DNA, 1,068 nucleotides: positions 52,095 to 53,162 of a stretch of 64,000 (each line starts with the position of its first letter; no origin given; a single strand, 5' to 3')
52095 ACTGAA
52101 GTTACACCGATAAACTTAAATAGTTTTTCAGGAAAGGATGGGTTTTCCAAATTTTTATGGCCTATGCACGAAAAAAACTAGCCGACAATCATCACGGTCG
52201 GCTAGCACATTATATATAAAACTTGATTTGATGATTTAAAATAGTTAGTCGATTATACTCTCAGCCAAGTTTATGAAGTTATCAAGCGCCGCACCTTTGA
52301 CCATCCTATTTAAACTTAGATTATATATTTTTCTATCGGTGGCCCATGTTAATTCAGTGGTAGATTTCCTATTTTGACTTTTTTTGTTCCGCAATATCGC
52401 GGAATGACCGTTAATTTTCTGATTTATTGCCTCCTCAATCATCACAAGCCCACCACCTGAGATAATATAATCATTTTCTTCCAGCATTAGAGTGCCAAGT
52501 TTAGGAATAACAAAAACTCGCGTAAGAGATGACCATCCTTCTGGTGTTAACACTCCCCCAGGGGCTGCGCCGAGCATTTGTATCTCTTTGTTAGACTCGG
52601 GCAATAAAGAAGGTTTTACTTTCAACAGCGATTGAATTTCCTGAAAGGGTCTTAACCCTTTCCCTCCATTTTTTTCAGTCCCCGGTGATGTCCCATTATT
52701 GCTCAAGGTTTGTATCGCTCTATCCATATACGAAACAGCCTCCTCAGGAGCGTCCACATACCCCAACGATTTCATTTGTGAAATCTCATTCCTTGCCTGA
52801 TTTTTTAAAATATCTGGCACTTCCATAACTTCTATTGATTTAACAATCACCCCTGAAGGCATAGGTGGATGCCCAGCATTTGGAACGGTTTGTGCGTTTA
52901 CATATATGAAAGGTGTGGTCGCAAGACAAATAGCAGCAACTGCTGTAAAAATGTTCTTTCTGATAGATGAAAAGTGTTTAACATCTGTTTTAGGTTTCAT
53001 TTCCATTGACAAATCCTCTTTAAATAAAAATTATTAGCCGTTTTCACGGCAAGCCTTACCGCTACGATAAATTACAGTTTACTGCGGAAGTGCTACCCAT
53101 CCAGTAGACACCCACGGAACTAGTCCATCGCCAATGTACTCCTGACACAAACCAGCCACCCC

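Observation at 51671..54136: Low-GC (~35-40 %) accessory island with two secreted proteins and a small membrane protein between uup and lysS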

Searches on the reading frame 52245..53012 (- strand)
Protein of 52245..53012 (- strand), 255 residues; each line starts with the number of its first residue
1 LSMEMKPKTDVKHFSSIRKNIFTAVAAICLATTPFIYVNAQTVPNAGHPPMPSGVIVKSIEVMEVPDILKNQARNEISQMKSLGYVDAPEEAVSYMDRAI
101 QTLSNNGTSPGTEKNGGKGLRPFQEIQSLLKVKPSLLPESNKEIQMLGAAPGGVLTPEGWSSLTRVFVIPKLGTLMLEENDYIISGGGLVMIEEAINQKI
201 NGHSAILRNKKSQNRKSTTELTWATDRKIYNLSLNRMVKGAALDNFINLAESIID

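Call 5: search_protein_families(library=pfam, proteins=[window:52245-53012:-], max_evalue=1)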
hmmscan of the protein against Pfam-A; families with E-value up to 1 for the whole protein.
window:52245-53012:- (255 aa): 0 families

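Call 13: find_homologous_proteins(query=window:52245-53003:-, max_evalue=0.01)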
Query window:52245-53003:- (252 aa): 32 proteins with E <= 0.01 among 952 candidates.
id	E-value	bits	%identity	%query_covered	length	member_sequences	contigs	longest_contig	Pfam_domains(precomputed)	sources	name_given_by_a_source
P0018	2.1e-160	549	100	100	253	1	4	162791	-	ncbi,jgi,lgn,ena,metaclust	metaclust:\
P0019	2.0e-110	386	74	100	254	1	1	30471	-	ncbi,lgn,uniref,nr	ncbi:hypothetical protein [Nitrosococcus oceani]|uniref:hypothetical protein n=1 Tax=Nitrosococcus o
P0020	6.5e-109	381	72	100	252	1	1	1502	-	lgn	-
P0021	4.8e-105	368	71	100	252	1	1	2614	-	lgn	-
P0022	4.1e-60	221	47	94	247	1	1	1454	-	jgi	jgi:hypothetical protein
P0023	2.9e-59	219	47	93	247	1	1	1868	-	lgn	-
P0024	2.8e-58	215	44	97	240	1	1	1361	-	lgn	-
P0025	2.9e-56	209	49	91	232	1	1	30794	-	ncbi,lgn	-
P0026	2.4e-47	179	45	90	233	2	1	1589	-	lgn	-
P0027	2.7e-47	179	43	97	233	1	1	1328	-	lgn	-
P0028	5.2e-47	178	43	97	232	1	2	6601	-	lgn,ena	-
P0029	9.8e-46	174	44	97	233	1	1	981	-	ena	-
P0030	1.9e-45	173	43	93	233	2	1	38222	-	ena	-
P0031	3.7e-45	172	43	94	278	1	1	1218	-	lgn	-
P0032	5.3e-45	172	42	94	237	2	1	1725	-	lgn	-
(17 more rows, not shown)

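Call 14: find_encoding_contigs(protein=P0018, flank=6000, max_places=4)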
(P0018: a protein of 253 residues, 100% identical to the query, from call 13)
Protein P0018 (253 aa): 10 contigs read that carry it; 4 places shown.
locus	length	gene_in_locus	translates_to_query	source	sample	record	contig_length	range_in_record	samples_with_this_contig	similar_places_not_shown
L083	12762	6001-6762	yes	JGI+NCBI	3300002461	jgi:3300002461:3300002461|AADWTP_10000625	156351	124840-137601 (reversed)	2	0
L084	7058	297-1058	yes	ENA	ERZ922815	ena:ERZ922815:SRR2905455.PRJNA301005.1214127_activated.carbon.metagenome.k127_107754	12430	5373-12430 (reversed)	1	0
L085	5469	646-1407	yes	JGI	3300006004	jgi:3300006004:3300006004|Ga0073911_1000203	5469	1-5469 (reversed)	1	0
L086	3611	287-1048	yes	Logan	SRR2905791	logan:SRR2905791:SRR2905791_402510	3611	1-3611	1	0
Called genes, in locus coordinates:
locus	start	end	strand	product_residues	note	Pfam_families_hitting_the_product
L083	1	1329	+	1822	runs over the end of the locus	PF26379:FimL_2nd, PF27543:FimL_C, PF01627:Hpt, PF02518:HATPase_c, PF01584:CheW, PF00072:Response_reg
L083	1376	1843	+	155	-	PF01584:CheW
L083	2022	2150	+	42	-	-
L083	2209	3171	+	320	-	PF03462:PCRF, PF00472:RF-1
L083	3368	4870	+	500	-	PF01336:tRNA_anti-codon, PF00152:tRNA-synt_2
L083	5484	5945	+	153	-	-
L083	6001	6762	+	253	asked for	-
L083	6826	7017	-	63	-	-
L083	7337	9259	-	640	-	PF00005:ABC_tran, PF13476:AAA_23 (faint), PF13555:AAA_29 (faint), PF02463:SMC_N (faint), PF13191:AAA_16 (faint), PF12848:ABC_tran_Xtn, PF00005:ABC_tran, PF16326:ABC_tran_CTD, +2 more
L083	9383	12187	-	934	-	PF00330:Aconitase, PF00694:Aconitase_C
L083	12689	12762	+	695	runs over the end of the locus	PF01590:GAF, PF13185:GAF_2, PF08448:PAS_4 (faint), PF00512:HisKA (faint), PF13426:PAS_9, PF14598:PAS_11 (weak), PF08447:PAS_3, PF02518:HATPase_c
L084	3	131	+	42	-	?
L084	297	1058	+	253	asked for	-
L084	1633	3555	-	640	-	PF00005:ABC_tran, PF13476:AAA_23 (faint), PF13555:AAA_29 (faint), PF02463:SMC_N (faint), PF05729:NACHT (faint), PF12848:ABC_tran_Xtn, PF00005:ABC_tran, PF16326:ABC_tran_CTD, +3 more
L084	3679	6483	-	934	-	PF00330:Aconitase, PF00694:Aconitase_C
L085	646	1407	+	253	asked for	-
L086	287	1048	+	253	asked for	-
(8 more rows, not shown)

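Call 15: find_encoding_contigs(protein=P0025, flank=6000, max_places=2)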
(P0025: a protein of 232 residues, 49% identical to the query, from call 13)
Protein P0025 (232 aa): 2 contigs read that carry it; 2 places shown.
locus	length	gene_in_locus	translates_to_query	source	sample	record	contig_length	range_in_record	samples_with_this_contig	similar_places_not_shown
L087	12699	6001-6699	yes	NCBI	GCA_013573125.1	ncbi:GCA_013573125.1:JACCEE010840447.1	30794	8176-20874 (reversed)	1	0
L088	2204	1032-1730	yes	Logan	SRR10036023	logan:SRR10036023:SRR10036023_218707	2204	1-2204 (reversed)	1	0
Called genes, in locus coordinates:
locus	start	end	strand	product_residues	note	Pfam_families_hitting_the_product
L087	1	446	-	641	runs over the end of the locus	PF01011:PQQ, PF13360:PQQ_2, PF13570:Beta-prop_ACSF4 (faint), PF01011:PQQ, PF13360:PQQ_2 (weak)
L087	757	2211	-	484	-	PF02386:TrkH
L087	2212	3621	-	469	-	PF01210:NAD_Gly3P_dh_N (faint), PF02254:TrkA_N, PF02737:3HCDH_N (faint), PF03435:Sacchrp_dh_NADP (faint), PF07992:Pyr_redox_2 (faint), PF02080:TrkA_C, PF02254:TrkA_N, PF02080:TrkA_C (weak), +1 more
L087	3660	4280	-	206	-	PF00719:Pyrophosphatase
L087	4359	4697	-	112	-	-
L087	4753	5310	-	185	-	PF01300:Sua5_yciO_yrdC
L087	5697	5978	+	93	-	-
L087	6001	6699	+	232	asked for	-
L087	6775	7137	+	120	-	-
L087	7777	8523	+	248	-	PF01223:Endonuclease_NS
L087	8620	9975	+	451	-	PF02321:OEP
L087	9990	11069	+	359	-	PF25919:BSH_CusB (faint), PF00364:Biotin_lipoyl (faint), PF25917:BSH_RND, PF25973:BSH_CzcB (weak), PF25954:Beta-barrel_RND_2 (weak), PF25967:RND-MFP_C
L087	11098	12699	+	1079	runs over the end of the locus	PF00873:ACR_tran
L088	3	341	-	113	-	?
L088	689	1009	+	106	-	-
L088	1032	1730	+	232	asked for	-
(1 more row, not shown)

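Call 16: find_encoding_contigs(protein=P0030, flank=6000, max_places=2)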
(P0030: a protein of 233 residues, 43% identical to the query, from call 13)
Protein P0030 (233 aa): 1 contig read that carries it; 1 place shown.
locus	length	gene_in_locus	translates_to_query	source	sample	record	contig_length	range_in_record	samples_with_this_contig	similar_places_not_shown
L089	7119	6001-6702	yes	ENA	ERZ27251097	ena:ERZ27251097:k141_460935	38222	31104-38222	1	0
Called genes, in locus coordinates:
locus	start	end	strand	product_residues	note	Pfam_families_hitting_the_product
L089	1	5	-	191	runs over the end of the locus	PF04542:Sigma70_r2, PF08281:Sigma70_r4_2, PF04545:Sigma70_r4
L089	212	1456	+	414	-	PF13442:Cytochrome_CBB3 (weak), PF00034:Cytochrom_C, PF02239:Cytochrom_D1 (weak), PF22494:choice_anch_I (faint), PF10282:Lactonase (faint), PF21783:YNCE, PF25174:Beta-prop_THOC3 (weak)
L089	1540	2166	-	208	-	PF14522:Cytochrome_C7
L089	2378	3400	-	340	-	PF04245:NA37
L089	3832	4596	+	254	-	PF07589:PEP_exosort_dom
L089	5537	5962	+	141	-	-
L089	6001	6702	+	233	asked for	-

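Call 22: search_protein_families(library=ncbifam, proteins=[window:52245-53003:-], max_evalue=10)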
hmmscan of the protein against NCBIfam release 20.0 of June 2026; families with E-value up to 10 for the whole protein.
window:52245-53003:- (252 aa): 0 families

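Call 33: predict_structure(alignment_id=A2)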
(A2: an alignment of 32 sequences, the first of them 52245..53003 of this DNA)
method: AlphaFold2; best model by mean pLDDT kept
length: 252 residues; sequences in the alignment: 32
mean_pLDDT: 80.2   pTM: 0.73
mean pLDDT of the five models: 80.2, 79.3, 78.9, 77.5, 76.8
residues with pLDDT >= 90: 142; 70-90: 41; 50-70: 25; < 50: 44
segments of 3 or more residues with pLDDT < 50: 1-15, 29-44, 104-113
pLDDT, mean of each block of 10 residues (from residue 1): 37 48 50 42 55 90 95 97 94 83 48 67 93 78 91 93 91 94 87 96 97 96 93 94 95 87
secondary structure, 60 per line:
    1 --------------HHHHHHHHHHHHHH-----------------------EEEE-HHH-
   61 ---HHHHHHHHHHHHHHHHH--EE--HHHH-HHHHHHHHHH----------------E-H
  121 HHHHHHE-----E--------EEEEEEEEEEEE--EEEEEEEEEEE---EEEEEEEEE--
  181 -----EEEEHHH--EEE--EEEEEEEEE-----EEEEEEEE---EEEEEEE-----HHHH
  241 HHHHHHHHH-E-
elements in order: H15-28 E52-55 H64-80 H87-90 H92-101 H120-126 E142-153 E156-166 E170-178 E186-189 E195-197 E200-208 E214-221 E225-231 H237-249

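Call 38: fold_search(model_id=the predicted structure, library=pdb)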
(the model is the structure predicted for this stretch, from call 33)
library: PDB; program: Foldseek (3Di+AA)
matches with E <= 10: 1125; with E <= 0.001: 0
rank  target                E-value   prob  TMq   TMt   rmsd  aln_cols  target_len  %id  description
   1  3hlz_A                2.1e-03  0.99  0.27  0.25   6.8       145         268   12  Crystal structure of BT_1490 (NP_810393.1) from BACTEROIDES THETAIOTAOMICRON VPI-5482 at 1.50 A resolution (released 2009-06-16)
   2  3wa5_B                1.6e-02  0.92  0.28  0.48   7.4       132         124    8  Crystal Structure of type VI peptidoglycan muramidase effector Tse3 in complex with its cognate immunity protein Tsi3 (released 2013-10-02)
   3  9hxw_A                1.8e-02  0.15  0.10  0.01  15.8       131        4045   13  Cryo-EM structure of the human UBR4/KCMF1/CALM1 complex (composite map) (released 2025-12-10)
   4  7q2o_AAA              2.1e-02  0.25  0.14  0.21  17.0       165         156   13  Beta-lactoglobulin mutant FAW (I56F/L39A/M107W) in complex with desipramine (FAW-DSM#1) (released 2022-05-11)
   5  1ngl                  2.8e-02  0.08  0.11  0.15  18.4       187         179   11  HUMAN NEUTROPHIL GELATINASE-ASSOCIATED LIPOCALIN (HNGAL), REGULARISED AVERAGE NMR STRUCTURE (released 1999-05-26)
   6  4dq4                  4.2e-02  0.23  0.13  0.19  15.4       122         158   12  Bovine beta-lactoglobulin complex with linoleic acid (released 2012-02-29)
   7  9gnw_P                5.0e-02  0.23  0.19  0.24  16.8       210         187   11  Universal PSII assembly intermediate (released 2025-09-17)
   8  5nun                  6.0e-02  0.25  0.14  0.19  14.7       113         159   12  Engineered beta-lactoglobulin: variant F105L-L39A-M107F in complex with chlorpromazine (LG-LAF-CLP) (released 2018-04-04)
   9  4ib7                  6.7e-02  0.23  0.14  0.21  16.4       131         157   13  Bovine beta-lactoglobulin (isoform A) in complex with dodecyltrimethylammonium (DTAC) (released 2013-06-26)
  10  1v2b_A                6.7e-02  0.20  0.17  0.25  12.6       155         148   10  Crystal Structure of PsbP Protein in the Oxygen-Evolving Complex of Photosystem II from Higher Plants (released 2004-05-18)
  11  6xrr_H                6.7e-02  0.14  0.11  0.18  15.2       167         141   11  Structure of SciW bound to the Rhs1 Transmembrane Domain from Salmonella typhimurium (released 2020-12-30)
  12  2vu4                  9.0e-02  0.54  0.25  0.38   9.0       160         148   10  Structure of PsbP protein from Spinacia oleracea at 1.98 A resolution (released 2009-07-21)
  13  1v2b_B                9.0e-02  0.21  0.19  0.28  12.3       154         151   11  Crystal Structure of PsbP Protein in the Oxygen-Evolving Complex of Photosystem II from Higher Plants (released 2004-05-18)
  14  6e8a_A                1.1e-01  0.41  0.21  0.33  13.9       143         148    8  Crystal structure of DcrB from Salmonella enterica at 1.92 Angstroms resolution (released 2018-10-31)
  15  4mvl_D                1.1e-01  0.14  0.15  0.20  16.4       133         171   15  Crystal structure of an engineered lipocalin (Anticalin H1GA) in complex with the Alzheimer amyloid peptide Abeta1-40 (released 2015-08-12)
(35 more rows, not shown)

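Call 44: find_related_loci(query=A2, collection=viral_contigs, flank=6000)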
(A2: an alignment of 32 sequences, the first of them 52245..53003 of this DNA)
Query A2 (252 aa) in viral_contigs; peptide patterns used: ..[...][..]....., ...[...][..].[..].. (x = any residue, [..] = any of these).
48 stretches matched a pattern, but none encodes a relative of the query by tblastn (E <= 1e-3).

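Call 52: search_protein_families(library=padloc, proteins=[window:52245-53003:-], max_evalue=1)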
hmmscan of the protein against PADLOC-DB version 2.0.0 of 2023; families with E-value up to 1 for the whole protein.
window:52245-53003:- (252 aa): 0 families

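Call 53: search_protein_families(library=phrogs, proteins=[window:52245-53003:-], max_evalue=1)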
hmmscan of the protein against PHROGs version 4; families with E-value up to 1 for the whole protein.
window:52245-53003:- (252 aa): 2 families
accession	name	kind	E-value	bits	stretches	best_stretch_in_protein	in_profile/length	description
phrog_21556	-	unknown function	0.11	13.6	1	14-33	2-21/38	-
phrog_5807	-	unknown function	0.21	12.8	1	9-47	6-44/85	-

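Call 55: search_solved_structures(query=A2, max_evalue=10)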
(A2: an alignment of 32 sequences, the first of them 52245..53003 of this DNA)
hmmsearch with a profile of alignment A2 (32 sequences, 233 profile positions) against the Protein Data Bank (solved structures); distinct sequences matched with E-value up to 10: 10.
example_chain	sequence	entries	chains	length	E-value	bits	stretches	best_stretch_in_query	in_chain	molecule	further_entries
8vaa_K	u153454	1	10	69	0.014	17.9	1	61-107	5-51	F-actin-binding Coiled-Coil domain of LFAT1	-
9eiu_A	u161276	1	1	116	0.043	16.2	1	41-117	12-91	Caveolae-associated protein 1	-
9egn_A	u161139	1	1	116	0.12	14.8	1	41-117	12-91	Caveolae-associated protein 1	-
4qkv_A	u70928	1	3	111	0.15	14.4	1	42-117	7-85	Polymerase I and transcript release factor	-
9eg6_A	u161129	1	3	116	0.28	13.6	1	41-117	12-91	Caveolae-associated protein 1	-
6nop_B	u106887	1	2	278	1.3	11.3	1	92-122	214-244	Cobyrinic acid ac-diamide synthase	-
6noo_A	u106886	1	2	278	1.4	11.3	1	92-122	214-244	Maintenance of carboxysome positioning A protein, MCDA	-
6non_A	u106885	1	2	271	1.4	11.2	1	92-122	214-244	Cobyrinic acid ac-diamide synthase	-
5dns_A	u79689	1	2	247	1.9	10.8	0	109-133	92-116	t1428 beta1 loop design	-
5di5_A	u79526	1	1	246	5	9.4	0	109-133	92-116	beta1 t801 loop variant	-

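Call 61: fold_search(model_id=the predicted structure, library=viral)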
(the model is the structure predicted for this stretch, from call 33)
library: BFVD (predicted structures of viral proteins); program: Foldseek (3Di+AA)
matches with E <= 10: 622; with E <= 0.001: 0
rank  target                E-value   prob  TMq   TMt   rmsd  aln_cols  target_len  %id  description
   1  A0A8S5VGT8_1          2.5e-03  0.63  0.21  0.08  26.7       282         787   13  DNA-directed RNA polymerase subunit alpha [Myoviridae sp. ctkfK18]
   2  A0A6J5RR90            9.0e-03  0.90  0.26  0.34  16.8       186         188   12  Lipoprotein [uncultured Caudovirales phage]
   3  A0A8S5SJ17            1.6e-02  0.80  0.28  0.19  10.7       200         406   14  Host cell surface-exposed lipoprotein [Siphoviridae sp. ctvhu9]
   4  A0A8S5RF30            1.9e-02  0.47  0.21  0.23  17.4       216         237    7  Uncharacterized protein [virus sp. ctyMK1]
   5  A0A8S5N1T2            4.4e-02  0.09  0.12  0.18  14.7       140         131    6  Uncharacterized protein [Siphoviridae sp. ctLfk13]
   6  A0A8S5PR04            4.6e-02  0.11  0.13  0.18  17.1       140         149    9  Uncharacterized protein [Siphoviridae sp. ct96x5]
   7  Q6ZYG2                5.5e-02  0.57  0.24  0.32   9.4       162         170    7  Uncharacterized protein [Pyrobaculum spherical virus (isolate United States/Yellowstone)]
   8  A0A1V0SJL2            5.5e-02  0.10  0.12  0.10  14.4       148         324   10  Uncharacterized protein [Klosneuvirus KNV1]
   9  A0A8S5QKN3            7.9e-02  0.28  0.24  0.17  10.4       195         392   13  Lipoprotein [Siphoviridae sp. ctezl47]
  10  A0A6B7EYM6            8.4e-02  0.30  0.16  0.12  14.4       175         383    6  (no name in the UniProt tables at hand)
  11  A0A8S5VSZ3            8.4e-02  0.08  0.12  0.12  28.0       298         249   13  (no name in the UniProt tables at hand)
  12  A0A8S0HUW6            8.4e-02  0.07  0.12  0.12  17.5       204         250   15  (no name in the UniProt tables at hand)
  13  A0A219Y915            1.0e-01  0.38  0.19  0.29   9.5       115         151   10  (no name in the UniProt tables at hand)
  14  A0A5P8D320            1.1e-01  0.10  0.12  0.15  12.8       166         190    5  (no name in the UniProt tables at hand)
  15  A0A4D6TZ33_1          1.2e-01  0.06  0.13  0.04  22.9       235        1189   16  Genome polyprotein (Fragment) [Firefly squid flavivirus]
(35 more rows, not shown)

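Call 72: search_protein_families(library=pfam, alignment_id=A2, max_evalue=1)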
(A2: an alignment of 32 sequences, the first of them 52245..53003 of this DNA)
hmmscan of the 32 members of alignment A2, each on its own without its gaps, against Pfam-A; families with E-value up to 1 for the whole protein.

A. member 1, window:52245-53003:- (252 aa): 0 families

B. families by the number of members that match (of 32 scanned): 7 families
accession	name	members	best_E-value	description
PF23952.1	LRR_EndoS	7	0.013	Endo-beta-N-acetylglucosaminidase EndoS LRR domain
PF18421.7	Peptidase_M23_N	2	0.013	Peptidase family M23 N-terminal domain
PF20624.3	DMRT5_DMB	2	0.026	DMRT5, DMB domain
PF10752.14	DUF2533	1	0.064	Protein of unknown function (DUF2533)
PF23756.1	Beta-prop_HPS5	1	0.14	HPS5 beta propeller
PF22149.1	Tt1219-like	1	0.14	Type IV pilin Tt1219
PF18998.6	Flg_new_2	1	0.17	Divergent InlB B-repeat domain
